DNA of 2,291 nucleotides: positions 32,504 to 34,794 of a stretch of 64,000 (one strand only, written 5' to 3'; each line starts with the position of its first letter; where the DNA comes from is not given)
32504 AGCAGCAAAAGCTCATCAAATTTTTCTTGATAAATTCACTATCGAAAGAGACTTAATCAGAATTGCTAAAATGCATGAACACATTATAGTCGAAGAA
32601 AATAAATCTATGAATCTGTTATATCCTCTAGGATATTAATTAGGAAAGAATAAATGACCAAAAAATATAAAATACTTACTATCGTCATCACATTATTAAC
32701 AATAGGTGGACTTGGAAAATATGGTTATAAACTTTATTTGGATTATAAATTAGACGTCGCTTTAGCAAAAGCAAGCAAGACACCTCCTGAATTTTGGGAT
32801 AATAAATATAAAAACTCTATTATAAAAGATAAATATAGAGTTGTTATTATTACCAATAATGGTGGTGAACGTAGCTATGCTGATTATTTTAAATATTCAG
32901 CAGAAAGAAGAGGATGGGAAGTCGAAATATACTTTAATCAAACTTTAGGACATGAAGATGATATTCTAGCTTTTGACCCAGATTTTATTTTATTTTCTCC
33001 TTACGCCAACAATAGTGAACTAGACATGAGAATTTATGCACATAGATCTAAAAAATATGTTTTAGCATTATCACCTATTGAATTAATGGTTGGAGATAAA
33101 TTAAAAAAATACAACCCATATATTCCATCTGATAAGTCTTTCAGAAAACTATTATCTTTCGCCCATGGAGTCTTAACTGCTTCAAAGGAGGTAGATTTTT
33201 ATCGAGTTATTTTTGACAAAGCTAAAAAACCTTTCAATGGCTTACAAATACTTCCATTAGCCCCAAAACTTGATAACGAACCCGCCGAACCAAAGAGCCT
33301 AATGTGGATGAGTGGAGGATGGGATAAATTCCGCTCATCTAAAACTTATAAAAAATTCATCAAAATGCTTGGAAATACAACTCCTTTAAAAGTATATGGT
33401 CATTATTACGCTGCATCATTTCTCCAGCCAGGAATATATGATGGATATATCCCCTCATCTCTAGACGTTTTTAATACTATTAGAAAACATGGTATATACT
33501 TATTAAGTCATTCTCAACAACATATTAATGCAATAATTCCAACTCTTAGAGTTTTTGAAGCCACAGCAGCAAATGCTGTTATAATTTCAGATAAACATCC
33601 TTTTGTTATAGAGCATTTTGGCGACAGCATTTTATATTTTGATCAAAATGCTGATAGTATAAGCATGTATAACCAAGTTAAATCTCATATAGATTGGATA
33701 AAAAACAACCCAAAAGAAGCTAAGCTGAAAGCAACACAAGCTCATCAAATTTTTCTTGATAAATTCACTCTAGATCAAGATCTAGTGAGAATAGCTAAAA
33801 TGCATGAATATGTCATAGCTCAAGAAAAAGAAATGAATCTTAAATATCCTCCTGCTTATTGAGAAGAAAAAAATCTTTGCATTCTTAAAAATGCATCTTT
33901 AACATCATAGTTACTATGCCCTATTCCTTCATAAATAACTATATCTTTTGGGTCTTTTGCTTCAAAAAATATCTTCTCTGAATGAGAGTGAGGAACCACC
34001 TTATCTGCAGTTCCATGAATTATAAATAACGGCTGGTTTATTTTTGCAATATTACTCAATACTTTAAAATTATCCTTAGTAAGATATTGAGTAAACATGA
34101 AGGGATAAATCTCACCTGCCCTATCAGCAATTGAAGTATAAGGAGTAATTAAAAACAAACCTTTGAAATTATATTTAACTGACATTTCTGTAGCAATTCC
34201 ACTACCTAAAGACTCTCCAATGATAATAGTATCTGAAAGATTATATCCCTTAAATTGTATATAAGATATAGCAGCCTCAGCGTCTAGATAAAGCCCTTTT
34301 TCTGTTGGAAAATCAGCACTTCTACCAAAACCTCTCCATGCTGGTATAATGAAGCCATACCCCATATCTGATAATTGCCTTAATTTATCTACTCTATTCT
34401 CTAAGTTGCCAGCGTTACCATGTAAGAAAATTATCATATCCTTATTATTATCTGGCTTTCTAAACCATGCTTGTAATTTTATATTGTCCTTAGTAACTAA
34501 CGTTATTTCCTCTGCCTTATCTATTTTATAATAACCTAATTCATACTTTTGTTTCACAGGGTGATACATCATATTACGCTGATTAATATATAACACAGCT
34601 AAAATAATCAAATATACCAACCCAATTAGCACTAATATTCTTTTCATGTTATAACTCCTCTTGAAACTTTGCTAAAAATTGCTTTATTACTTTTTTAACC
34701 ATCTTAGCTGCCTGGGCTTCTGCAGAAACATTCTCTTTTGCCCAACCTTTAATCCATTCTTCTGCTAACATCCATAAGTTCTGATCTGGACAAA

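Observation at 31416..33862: Tandem pair of diverged CgeB-like transferase paralogues with long perfectly identical DNA tracts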

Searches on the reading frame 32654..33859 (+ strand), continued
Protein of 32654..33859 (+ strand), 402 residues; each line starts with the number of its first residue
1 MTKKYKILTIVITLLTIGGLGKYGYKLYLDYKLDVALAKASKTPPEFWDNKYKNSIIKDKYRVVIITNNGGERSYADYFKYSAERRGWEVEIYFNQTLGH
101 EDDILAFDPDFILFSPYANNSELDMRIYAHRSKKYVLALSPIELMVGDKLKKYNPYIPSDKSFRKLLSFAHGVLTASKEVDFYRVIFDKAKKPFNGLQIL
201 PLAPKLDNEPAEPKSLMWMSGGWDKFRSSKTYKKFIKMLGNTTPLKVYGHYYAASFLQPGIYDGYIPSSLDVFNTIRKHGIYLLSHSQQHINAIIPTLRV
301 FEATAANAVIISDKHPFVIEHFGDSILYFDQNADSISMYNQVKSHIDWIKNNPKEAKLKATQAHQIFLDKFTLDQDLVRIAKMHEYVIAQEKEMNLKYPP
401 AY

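Call 53: search_protein_families(library=pfam, proteins=[L003:1242-2336:+, L003:2394-3455:+, L003:3526-4524:+, L003:4520-5875:+, L003:5902-7119:+, L003:7146-8459:+, L003:8459-9178:+, L003:9171-10493:+, L003:10487-11821:+, L003:11815-13086:+], max_evalue=0.0001)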
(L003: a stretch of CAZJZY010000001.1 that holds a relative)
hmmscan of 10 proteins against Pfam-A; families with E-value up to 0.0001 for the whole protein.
L003:1242-2336:+ (365 aa): 1 family
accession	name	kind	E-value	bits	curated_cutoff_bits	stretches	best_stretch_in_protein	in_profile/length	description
PF01757.29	Acyl_transf_3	-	4.5e-25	88.8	31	1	18-340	2-317/326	Acyltransferase domain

L003:2394-3455:+ (354 aa): 1 family
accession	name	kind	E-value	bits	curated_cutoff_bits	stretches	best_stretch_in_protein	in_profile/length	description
PF13489.12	Methyltransf_23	-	3.3e-05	24.1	27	1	114-238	22-124/164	Methyltransferase domain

L003:3526-4524:+ (333 aa): 1 family
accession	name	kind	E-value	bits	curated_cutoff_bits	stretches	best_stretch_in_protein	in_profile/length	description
PF08241.18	Methyltransf_11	-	1.3e-05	26.2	21.2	1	147-197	44-95/95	Methyltransferase domain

L003:4520-5875:+ (452 aa): 1 family
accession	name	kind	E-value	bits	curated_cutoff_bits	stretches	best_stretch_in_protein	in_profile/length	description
PF13524.12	Glyco_trans_1_2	-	6e-06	26.7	25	1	292-405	32-137/144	Glycosyl transferase-like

L003:5902-7119:+ (406 aa): 1 family
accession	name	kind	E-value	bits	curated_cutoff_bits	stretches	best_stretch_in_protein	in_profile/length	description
PF13524.12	Glyco_trans_1_2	-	2.8e-09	37.5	25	1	239-379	4-137/144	Glycosyl transferase-like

L003:7146-8459:+ (438 aa): 2 families
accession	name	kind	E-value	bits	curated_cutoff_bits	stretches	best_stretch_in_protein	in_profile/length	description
PF00534.26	Glycos_transf_1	-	3.8e-10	40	26.4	1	208-323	17-131/172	Glycosyl transferases group 1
PF13692.12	Glyco_trans_1_4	-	8.2e-09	36.3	27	1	209-326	7-121/142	Glycosyl transferases group 1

L003:8459-9178:+ (240 aa): 0 families

L003:9171-10493:+ (441 aa): 1 family
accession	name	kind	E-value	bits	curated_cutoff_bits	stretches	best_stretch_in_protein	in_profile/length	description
PF05686.18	Glyco_transf_90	-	4.2e-30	105.4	24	1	77-385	34-324/396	Glycosyl transferase family 90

L003:10487-11821:+ (445 aa): 1 family
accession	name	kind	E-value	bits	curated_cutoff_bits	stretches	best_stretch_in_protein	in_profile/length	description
PF05686.18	Glyco_transf_90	-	2.9e-34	119.1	24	1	82-394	37-325/396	Glycosyl transferase family 90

L003:11815-13086:+ (424 aa): 1 family
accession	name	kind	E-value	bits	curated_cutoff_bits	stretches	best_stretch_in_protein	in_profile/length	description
PF05686.18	Glyco_transf_90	-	9.4e-34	117.4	24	1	74-410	34-350/396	Glycosyl transferase family 90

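Call 54: search_protein_families(library=pfam, proteins=[L005:744-2387:-, L005:2903-4492:-, L005:4724-6013:+, L005:6013-7206:+, L005:8262-11222:+, L001:1197-2852:-, L001:2936-4702:-, L004:3305-4234:+, L004:4360-5253:+, L004:658-1452:+], max_evalue=0.0001)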
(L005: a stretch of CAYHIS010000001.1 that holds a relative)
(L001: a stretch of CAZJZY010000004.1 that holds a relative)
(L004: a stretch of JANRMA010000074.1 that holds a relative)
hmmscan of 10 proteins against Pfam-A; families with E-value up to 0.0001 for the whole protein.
L005:744-2387:- (547 aa): 5 families
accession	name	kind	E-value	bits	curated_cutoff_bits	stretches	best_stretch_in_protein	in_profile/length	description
PF12796.13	Ank_2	-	2.8e-22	79.5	27.3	2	130-216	4-85/90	Ankyrin repeats (3 copies)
PF13857.12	Ank_5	-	1.6e-20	73.4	27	1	177-216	1-41/56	Ankyrin repeats (many copies)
PF13606.12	Ank_3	-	4.7e-18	63.6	22.3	0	191-215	2-26/30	Ankyrin repeat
PF13637.12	Ank_4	-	8e-18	64.6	22.7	1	162-209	3-48/50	Ankyrin repeats (many copies)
PF00023.36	Ank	-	3e-10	40.2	21.1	0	191-213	2-24/33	Ankyrin repeat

L005:2903-4492:- (529 aa): 1 family
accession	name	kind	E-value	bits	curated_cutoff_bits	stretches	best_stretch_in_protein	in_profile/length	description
PF01531.22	Glyco_transf_11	-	1.3e-25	90.7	23.9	1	14-295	15-285/298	Glycosyl transferase family 11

L005:4724-6013:+ (430 aa): 1 family
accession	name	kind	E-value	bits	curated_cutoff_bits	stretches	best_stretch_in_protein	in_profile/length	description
PF05686.18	Glyco_transf_90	-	3e-34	119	24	1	74-400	29-332/396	Glycosyl transferase family 90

L005:6013-7206:+ (398 aa): 1 family
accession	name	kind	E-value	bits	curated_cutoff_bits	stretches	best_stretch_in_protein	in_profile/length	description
PF13524.12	Glyco_trans_1_2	-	3.2e-08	34.1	25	1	240-371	16-137/144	Glycosyl transferase-like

L005:8262-11222:+ (987 aa): 2 families
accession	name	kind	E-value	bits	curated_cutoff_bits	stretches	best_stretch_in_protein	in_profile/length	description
PF13424.12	TPR_12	-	1.7e-11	44.5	30.1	1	704-775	3-74/77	Tetratricopeptide repeat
PF01764.32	Lipase_3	-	8.8e-05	22.9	22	0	199-283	31-120/140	Lipase (class 3)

L001:1197-2852:- (551 aa): 1 family
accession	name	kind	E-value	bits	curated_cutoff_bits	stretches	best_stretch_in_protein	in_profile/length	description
PF00015.26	MCPsignal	-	3.8e-28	98.9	34.6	1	357-522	9-167/172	Methyl-accepting chemotaxis protein (MCP) signalling domain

L001:2936-4702:- (588 aa): 2 families
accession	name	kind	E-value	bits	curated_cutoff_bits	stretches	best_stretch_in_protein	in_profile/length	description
PF07167.19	PhaC_N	-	3.2e-62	209.7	23.7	1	93-266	1-173/173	Poly-beta-hydroxybutyrate polymerase (PhaC) N-terminus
PF00561.26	Abhydrolase_1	-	4.1e-11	43.5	25.8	1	258-508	17-241/245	alpha/beta hydrolase fold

L004:3305-4234:+ (310 aa): 0 families

L004:4360-5253:+ (298 aa): 5 families
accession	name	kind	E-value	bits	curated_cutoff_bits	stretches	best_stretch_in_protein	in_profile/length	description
PF07719.23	TPR_2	-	8.4e-11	41.6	27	1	110-141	3-34/34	Tetratricopeptide repeat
PF00515.34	TPR_1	-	1e-10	41.4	27.8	1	109-141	2-34/34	Tetratricopeptide repeat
PF13432.12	TPR_16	-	2.8e-06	28.1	32.7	1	90-142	13-65/65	Tetratricopeptide repeat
PF13181.12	TPR_8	-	1.7e-05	25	25.7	0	110-141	3-34/34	Tetratricopeptide repeat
PF13431.12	TPR_17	-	2.1e-05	24.9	24.4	0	98-128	3-33/34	Tetratricopeptide repeat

L004:658-1452:+ (265 aa): 0 families

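Call 61: find_encoding_contigs(protein=P0093, flank=3000, max_places=2)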
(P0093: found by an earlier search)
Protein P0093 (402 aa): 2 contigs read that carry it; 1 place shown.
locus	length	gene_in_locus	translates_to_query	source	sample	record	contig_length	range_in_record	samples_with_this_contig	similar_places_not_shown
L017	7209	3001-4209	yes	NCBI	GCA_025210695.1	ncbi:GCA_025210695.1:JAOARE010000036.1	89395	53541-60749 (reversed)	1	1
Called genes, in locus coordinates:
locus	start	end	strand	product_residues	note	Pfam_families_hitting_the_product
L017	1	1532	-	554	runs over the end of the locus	PF00672:HAMP (weak), PF00015:MCPsignal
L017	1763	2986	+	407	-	PF13524:Glyco_trans_1_2 (weak)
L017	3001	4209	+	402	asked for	PF13524:Glyco_trans_1_2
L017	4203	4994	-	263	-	PF12146:Hydrolase_4, PF20434:BD-FAE (faint), PF00561:Abhydrolase_1, PF12697:Abhydrolase_6 (faint), PF12146:Hydrolase_4 (weak)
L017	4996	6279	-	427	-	PF03109:ABC1, PF27536:UbiB_helical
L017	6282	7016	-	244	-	PF01209:Ubie_methyltran, PF13489:Methyltransf_23, PF05148:Methyltransf_8 (faint), PF13649:Methyltransf_25, PF13847:Methyltransf_31, PF08241:Methyltransf_11, PF08242:Methyltransf_12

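Call 69: search_protein_representatives(alignment_id=A1)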
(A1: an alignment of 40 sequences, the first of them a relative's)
Query: 40 sequences, 405 profile positions. Proteins with E-value up to 0.001 (for the whole library): 1063; up to 1e-10: 910; up to 1e-30: 247. The best 150 are listed.
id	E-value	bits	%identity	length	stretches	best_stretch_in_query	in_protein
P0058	6.6e-174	595.0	-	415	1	9-405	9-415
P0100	5.2e-137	473.5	-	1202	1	47-400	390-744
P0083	4.2e-127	440.9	-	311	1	98-405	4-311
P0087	2.1e-113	395.7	-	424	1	28-399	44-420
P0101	4.0e-113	394.8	-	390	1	13-397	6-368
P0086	2.2e-109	382.5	-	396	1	7-404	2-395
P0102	4.5e-105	368.3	-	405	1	6-403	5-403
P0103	2.0e-103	362.8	-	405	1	6-405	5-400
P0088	4.8e-103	361.6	-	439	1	11-401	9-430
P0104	2.6e-101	355.9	-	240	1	169-405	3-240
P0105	5.0e-96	338.5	-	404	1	7-395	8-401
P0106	1.6e-95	336.9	-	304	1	41-329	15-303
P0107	1.6e-88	313.8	-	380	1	8-395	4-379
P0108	1.6e-83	297.3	-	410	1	8-396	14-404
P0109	6.2e-74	265.7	-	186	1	220-405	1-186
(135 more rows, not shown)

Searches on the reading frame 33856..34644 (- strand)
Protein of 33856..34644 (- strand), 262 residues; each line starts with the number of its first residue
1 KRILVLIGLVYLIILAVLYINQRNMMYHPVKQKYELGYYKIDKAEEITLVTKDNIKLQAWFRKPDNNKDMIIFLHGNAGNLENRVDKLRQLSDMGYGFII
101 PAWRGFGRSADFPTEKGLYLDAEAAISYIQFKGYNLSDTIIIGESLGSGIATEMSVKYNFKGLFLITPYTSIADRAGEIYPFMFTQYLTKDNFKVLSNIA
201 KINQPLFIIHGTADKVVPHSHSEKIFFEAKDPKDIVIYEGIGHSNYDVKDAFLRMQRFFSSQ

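Call 4: search_protein_families(library=pfam, proteins=[window:33856-34644:-], max_evalue=1)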
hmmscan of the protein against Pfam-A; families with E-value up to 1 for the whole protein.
window:33856-34644:- (262 aa): 13 families
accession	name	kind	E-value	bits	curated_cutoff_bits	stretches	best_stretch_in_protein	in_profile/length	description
PF12146.15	Hydrolase_4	-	1.5e-17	64.1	27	2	66-176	2-117/239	Serine aminopeptidase, S33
PF00561.26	Abhydrolase_1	-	9.4e-13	48.8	25.8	2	71-194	3-134/245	alpha/beta hydrolase fold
PF20434.5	BD-FAE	-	1.2e-07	31.9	26.8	2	196-225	182-211/215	BD-FAE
PF12697.13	Abhydrolase_6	-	2.7e-06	28.6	26.3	1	71-173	1-99/217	Alpha/beta hydrolase family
PF01738.24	DLH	-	0.00011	22.4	21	1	181-244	129-187/217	Dienelactone hydrolase family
PF00326.27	Peptidase_S9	-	0.00022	21.2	22.6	1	191-259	127-206/213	Prolyl oligopeptidase family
PF05728.18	UPF0227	-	0.00041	20.7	21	1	139-259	61-186/187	Uncharacterised protein family (UPF0227)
PF02230.22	Abhydrolase_2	-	0.0029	17.9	23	1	132-245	100-201/217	Phospholipase/Carboxylesterase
PF03959.19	FSH1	-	0.0039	17.3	21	1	199-240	156-197/211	Serine hydrolase (FSH1)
PF05448.18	AXE1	-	0.034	13.3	21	0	200-246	260-306/321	Acetyl xylan esterase (AXE1)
PF20408.4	Abhydrolase_11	-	0.062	13.5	27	1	137-224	77-148/193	Alpha/beta hydrolase domain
PF10230.15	LIDHydrolase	-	0.13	12.4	27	0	198-244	214-260/262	Lipid-droplet associated hydrolase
PF02129.25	Peptidase_S15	-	0.15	12.1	23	0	195-238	214-256/262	X-Pro dipeptidyl-peptidase (S15 family)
